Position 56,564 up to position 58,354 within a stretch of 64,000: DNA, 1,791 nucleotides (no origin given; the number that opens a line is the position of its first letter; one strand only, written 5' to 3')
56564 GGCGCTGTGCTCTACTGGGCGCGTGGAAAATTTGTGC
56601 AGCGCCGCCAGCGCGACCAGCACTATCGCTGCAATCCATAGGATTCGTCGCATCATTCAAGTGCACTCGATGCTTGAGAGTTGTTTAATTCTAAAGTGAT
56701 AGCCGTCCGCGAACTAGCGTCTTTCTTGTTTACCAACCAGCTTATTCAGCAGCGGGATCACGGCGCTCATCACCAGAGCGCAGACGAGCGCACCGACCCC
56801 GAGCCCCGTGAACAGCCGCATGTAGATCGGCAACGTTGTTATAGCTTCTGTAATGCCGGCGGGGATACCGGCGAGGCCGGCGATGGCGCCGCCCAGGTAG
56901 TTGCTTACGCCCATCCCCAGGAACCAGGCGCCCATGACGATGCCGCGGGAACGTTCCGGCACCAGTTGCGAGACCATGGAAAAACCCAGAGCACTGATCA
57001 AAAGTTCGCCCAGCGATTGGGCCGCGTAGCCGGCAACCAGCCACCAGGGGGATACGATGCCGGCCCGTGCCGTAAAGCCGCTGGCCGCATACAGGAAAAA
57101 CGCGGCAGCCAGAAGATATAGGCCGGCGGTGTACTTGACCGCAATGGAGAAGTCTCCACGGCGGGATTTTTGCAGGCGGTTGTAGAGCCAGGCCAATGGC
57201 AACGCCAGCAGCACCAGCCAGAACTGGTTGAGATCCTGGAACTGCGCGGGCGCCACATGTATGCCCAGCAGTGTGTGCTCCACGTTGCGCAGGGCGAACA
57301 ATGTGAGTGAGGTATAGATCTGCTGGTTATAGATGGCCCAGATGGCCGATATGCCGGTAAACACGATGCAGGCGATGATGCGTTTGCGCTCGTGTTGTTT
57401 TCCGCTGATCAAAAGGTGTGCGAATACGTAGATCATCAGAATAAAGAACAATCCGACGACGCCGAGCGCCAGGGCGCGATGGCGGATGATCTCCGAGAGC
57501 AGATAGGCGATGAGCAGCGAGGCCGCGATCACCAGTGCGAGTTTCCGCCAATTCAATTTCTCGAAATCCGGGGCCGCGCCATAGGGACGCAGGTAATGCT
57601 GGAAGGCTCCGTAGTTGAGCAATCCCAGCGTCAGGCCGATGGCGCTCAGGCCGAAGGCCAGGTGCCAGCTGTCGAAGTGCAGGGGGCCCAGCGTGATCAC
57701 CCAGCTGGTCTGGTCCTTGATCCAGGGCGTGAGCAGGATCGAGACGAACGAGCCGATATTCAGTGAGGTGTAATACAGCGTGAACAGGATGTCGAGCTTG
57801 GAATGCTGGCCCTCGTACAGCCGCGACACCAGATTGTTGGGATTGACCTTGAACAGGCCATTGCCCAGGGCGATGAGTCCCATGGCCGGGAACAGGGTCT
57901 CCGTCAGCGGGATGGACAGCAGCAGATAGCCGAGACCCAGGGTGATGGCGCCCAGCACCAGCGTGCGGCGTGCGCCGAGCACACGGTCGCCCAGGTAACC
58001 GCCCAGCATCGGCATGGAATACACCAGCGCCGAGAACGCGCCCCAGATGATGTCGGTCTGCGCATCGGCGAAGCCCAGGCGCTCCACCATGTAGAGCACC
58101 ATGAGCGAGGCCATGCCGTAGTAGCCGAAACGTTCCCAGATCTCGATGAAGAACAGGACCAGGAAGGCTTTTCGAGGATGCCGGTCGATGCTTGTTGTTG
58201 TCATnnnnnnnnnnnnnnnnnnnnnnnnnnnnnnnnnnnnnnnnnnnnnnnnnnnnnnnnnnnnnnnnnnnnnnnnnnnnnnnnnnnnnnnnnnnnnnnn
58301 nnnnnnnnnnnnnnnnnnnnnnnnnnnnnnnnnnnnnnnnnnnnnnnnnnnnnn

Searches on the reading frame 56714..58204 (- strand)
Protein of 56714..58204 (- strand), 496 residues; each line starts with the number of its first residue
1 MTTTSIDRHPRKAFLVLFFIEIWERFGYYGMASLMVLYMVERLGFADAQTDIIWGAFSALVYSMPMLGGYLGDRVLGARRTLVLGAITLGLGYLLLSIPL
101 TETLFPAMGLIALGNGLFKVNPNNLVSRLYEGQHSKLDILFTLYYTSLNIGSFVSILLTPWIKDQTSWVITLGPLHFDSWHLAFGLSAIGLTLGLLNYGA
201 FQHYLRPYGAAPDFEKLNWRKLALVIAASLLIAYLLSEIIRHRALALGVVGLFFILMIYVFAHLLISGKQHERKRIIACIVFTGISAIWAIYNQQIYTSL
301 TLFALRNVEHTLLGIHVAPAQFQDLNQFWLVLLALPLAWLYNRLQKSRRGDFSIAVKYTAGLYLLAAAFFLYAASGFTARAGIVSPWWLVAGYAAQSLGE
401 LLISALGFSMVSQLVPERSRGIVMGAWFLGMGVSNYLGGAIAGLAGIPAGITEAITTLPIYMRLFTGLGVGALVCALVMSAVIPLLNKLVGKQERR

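Call 66: search_protein_families(library=pfam, proteins=[window:56714-58204:-], max_evalue=0.00001)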
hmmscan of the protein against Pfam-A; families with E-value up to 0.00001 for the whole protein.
window:56714-58204:- (496 aa): 2 families
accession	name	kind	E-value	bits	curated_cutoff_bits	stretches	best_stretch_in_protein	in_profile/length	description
PF00854.27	PTR2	-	5.2e-52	177.5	27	1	80-445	2-379/392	POT family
PF07690.21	MFS_1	-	6.8e-19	68.4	33.4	2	23-283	7-245/347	Major Facilitator Superfamily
